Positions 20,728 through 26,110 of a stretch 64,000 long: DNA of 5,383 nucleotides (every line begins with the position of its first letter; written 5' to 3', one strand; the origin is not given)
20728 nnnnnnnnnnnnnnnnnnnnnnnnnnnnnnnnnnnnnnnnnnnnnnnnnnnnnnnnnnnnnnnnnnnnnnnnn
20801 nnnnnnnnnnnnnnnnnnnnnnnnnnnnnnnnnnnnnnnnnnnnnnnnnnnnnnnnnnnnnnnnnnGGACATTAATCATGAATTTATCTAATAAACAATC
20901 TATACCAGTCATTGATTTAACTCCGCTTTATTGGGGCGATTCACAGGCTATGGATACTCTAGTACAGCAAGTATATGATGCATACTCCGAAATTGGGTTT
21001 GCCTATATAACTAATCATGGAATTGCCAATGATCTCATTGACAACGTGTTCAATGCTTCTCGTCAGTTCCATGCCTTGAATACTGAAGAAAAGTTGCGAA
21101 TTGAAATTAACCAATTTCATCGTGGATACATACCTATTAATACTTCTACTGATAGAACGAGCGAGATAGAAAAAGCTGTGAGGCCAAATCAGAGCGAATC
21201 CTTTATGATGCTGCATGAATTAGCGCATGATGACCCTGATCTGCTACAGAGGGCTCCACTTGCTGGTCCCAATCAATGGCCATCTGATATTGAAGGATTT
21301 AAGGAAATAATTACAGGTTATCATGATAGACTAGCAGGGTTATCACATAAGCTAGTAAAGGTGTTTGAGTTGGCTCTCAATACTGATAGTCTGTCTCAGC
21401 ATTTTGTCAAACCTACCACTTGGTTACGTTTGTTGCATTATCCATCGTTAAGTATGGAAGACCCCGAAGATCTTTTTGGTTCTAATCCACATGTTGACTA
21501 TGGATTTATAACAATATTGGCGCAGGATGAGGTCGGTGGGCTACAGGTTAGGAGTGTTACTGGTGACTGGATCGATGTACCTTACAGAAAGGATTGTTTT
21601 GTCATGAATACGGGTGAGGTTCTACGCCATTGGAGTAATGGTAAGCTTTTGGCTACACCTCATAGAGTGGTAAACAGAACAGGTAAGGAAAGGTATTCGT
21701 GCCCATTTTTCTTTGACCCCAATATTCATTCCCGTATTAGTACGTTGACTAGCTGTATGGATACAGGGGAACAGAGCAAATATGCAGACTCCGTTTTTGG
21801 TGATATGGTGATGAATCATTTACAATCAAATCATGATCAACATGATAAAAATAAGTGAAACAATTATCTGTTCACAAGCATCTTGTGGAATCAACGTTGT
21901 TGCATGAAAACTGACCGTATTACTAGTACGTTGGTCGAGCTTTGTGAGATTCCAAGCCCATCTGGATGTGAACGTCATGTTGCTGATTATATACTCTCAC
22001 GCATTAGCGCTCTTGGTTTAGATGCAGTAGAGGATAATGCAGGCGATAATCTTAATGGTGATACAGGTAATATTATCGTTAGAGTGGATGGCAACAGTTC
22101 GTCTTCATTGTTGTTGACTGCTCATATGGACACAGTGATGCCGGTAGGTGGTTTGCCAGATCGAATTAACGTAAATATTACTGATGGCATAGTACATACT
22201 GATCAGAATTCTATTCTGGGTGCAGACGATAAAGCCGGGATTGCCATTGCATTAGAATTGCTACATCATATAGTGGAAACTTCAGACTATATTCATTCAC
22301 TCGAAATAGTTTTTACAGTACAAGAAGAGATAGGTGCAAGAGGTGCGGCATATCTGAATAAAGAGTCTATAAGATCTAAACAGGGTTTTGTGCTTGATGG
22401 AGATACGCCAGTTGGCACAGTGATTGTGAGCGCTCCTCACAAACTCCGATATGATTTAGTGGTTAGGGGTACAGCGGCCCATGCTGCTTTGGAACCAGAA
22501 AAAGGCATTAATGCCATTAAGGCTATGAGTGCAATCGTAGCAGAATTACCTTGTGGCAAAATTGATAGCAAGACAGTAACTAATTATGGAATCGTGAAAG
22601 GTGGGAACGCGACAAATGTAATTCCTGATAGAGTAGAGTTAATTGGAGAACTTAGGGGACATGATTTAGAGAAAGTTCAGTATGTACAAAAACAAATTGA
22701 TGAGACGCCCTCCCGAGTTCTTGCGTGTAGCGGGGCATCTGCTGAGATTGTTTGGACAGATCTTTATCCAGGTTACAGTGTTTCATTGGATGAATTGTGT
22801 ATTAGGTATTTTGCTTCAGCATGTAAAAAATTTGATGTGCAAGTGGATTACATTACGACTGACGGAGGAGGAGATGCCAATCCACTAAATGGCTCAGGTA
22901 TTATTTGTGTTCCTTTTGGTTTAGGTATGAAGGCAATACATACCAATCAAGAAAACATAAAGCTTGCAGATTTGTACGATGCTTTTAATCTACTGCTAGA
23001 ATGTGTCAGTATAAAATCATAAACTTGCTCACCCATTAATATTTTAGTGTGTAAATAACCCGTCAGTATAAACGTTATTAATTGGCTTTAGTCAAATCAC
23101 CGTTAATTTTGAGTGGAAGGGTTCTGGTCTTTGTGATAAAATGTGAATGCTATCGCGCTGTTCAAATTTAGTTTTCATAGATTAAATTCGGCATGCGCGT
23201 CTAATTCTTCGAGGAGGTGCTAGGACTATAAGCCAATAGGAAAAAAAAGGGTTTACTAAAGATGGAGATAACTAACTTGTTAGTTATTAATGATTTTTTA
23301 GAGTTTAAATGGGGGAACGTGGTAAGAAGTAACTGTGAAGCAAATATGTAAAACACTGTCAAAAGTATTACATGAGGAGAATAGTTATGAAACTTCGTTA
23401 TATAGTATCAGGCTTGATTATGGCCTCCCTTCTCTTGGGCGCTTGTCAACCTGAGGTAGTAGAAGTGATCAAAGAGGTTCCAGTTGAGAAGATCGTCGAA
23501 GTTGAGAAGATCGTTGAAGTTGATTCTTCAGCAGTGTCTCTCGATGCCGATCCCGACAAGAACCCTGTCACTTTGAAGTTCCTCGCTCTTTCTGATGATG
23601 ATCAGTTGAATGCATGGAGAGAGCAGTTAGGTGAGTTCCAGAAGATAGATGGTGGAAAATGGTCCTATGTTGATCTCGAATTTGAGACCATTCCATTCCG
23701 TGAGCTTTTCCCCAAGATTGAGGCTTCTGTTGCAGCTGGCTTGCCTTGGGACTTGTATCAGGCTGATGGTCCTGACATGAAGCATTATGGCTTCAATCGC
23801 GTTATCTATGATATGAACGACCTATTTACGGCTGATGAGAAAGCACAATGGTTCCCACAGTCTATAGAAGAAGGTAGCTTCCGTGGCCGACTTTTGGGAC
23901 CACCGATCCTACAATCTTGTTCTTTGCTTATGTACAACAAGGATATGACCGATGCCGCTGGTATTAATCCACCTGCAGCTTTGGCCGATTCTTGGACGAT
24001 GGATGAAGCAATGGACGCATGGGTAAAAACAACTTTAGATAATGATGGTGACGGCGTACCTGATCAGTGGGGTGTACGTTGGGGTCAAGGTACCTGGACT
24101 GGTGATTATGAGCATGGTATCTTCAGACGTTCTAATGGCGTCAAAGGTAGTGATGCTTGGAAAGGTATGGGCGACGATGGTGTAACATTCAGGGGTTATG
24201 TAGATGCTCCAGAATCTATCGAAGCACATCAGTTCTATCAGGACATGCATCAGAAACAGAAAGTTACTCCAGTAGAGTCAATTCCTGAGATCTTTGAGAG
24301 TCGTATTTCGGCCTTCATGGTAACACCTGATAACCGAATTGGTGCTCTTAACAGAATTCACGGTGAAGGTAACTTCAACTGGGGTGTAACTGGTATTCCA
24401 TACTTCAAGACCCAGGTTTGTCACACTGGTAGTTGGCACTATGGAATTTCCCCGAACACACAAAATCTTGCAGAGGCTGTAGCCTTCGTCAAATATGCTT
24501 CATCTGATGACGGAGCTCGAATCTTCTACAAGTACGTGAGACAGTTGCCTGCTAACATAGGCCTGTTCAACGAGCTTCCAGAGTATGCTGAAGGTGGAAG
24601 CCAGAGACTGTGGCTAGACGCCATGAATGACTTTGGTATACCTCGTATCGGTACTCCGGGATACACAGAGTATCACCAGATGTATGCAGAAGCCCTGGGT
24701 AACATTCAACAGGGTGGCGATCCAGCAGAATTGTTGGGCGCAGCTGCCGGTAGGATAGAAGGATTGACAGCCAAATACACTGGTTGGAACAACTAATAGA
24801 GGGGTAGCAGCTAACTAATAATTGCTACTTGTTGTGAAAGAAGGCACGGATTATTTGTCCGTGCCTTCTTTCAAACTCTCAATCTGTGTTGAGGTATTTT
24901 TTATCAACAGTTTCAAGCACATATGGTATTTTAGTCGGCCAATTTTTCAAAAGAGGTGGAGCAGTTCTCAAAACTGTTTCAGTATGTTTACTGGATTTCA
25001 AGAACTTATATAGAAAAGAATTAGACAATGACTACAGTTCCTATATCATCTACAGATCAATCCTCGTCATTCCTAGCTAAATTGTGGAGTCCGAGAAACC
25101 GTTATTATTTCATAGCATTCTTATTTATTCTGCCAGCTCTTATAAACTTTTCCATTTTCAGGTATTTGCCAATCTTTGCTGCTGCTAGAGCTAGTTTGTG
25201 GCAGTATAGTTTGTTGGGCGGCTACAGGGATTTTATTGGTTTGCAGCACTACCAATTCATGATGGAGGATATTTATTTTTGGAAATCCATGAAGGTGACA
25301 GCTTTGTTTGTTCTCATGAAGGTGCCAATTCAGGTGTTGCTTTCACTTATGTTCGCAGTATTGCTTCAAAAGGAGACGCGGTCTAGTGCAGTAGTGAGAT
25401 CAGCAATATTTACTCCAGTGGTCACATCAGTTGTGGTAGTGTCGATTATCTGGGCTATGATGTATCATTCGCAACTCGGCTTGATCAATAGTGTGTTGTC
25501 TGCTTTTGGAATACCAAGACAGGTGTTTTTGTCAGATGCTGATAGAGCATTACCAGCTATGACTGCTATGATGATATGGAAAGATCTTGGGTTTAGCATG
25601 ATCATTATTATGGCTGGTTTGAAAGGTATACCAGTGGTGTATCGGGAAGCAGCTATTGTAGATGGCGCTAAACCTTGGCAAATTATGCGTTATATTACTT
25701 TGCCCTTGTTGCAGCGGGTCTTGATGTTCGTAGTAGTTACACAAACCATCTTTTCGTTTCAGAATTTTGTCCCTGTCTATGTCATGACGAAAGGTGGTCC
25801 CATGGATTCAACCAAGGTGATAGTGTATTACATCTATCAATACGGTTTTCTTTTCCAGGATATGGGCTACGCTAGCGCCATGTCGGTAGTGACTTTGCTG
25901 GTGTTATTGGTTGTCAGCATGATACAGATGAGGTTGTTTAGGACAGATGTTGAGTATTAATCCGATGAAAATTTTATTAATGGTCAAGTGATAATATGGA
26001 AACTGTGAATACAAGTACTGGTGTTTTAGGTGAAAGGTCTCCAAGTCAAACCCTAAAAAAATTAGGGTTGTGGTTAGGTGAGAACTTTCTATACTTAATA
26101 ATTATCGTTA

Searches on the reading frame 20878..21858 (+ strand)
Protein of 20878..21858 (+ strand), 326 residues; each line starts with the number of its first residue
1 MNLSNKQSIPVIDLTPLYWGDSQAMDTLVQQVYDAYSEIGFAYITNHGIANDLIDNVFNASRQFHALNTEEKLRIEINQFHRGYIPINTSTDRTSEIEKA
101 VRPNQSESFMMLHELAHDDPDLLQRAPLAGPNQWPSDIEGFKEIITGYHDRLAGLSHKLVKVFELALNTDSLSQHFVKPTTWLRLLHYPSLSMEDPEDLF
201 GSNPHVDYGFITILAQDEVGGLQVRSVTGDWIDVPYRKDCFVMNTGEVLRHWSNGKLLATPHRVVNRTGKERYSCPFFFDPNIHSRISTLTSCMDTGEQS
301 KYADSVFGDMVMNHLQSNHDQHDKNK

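Call 8: search_protein_families(library=pfam, proteins=[window:20878-21858:+])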
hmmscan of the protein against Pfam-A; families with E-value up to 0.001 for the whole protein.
window:20878-21858:+ (326 aa): 2 families
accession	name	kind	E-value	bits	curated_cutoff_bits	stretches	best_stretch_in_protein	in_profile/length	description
PF14226.12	DIOX_N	-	2.9e-27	96.1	27.3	1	9-136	1-116/117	non-haem dioxygenase in morphine synthesis N-terminal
PF03171.26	2OG-FeII_Oxy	-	5.7e-25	88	23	1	184-281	6-101/101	2OG-Fe(II) oxygenase superfamily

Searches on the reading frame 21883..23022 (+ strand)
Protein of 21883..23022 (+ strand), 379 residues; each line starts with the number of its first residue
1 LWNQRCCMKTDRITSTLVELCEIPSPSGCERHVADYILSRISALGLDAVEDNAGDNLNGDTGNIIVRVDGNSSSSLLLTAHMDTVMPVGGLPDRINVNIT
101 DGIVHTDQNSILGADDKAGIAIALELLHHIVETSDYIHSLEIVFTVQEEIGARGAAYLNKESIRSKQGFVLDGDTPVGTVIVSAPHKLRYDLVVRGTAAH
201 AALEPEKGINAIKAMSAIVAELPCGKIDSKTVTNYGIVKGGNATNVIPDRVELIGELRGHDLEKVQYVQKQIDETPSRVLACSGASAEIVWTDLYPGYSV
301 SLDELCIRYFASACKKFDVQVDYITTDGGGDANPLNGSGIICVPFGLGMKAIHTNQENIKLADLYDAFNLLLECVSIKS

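Call 8: search_protein_families(library=pfam, proteins=[window:21883-23022:+])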
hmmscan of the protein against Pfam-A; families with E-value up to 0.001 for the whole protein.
window:21883-23022:+ (379 aa): 4 families
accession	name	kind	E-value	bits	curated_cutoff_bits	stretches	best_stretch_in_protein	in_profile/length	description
PF05343.19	Peptidase_M42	-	1.3e-17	64.3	23.2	1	114-172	133-189/292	M42 glutamyl aminopeptidase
PF07687.19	M20_dimer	-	1.6e-15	57.4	21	1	189-274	8-97/107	Peptidase dimerisation domain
PF01546.33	Peptidase_M20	-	1.5e-13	51.5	24.6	1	77-374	1-203/206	Peptidase family M20/M25/M40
PF04389.22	Peptidase_M28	-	9.8e-09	35.6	21.3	1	63-170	1-89/193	Peptidase family M28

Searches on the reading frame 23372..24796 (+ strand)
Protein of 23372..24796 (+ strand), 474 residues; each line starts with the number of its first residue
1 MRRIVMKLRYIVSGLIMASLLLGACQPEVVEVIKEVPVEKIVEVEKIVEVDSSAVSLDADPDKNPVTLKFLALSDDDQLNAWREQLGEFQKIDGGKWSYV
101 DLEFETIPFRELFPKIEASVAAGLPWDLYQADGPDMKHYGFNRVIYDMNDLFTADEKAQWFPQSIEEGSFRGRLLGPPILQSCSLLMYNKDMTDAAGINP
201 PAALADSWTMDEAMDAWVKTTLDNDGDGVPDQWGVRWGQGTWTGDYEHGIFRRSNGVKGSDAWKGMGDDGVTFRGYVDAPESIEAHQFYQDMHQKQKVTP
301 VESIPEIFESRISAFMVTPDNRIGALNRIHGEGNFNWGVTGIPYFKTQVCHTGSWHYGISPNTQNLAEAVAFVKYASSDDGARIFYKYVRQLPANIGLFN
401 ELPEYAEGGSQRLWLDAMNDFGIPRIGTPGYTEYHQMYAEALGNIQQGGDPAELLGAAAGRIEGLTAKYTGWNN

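Call 8: search_protein_families(library=pfam, proteins=[window:23372-24796:+])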
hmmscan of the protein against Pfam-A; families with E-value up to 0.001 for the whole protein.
window:23372-24796:+ (474 aa): 2 families
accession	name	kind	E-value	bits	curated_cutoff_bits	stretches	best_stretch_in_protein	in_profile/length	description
PF13416.11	SBP_bac_8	-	5.4e-20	72.8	27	1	95-395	11-262/279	Bacterial extracellular solute-binding protein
PF01547.30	SBP_bac_1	-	1.4e-18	68.4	26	1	81-382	9-306/307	Bacterial extracellular solute-binding protein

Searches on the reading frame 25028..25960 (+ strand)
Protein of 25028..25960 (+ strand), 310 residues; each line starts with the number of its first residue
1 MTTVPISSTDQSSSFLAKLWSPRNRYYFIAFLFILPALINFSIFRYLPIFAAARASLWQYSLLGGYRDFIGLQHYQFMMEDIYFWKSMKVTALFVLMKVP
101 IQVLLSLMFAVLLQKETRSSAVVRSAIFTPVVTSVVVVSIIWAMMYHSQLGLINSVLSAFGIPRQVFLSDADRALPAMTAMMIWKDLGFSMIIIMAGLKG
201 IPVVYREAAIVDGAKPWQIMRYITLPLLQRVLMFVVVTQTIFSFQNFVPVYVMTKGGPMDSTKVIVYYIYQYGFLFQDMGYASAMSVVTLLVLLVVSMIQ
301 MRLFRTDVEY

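Call 8: search_protein_families(library=pfam, proteins=[window:25028-25960:+])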
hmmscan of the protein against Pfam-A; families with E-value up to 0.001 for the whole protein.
window:25028-25960:+ (310 aa): 2 families
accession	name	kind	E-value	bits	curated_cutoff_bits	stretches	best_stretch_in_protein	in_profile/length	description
PF00528.27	BPD_transp_1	-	3.8e-14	53.3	26.4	1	103-305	2-179/184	Binding-protein-dependent transport system inner membrane component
PF01127.27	Sdh_cyt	-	0.00013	22.5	25.8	1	80-152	18-88/122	Succinate dehydrogenase/Fumarate reductase transmembrane subunit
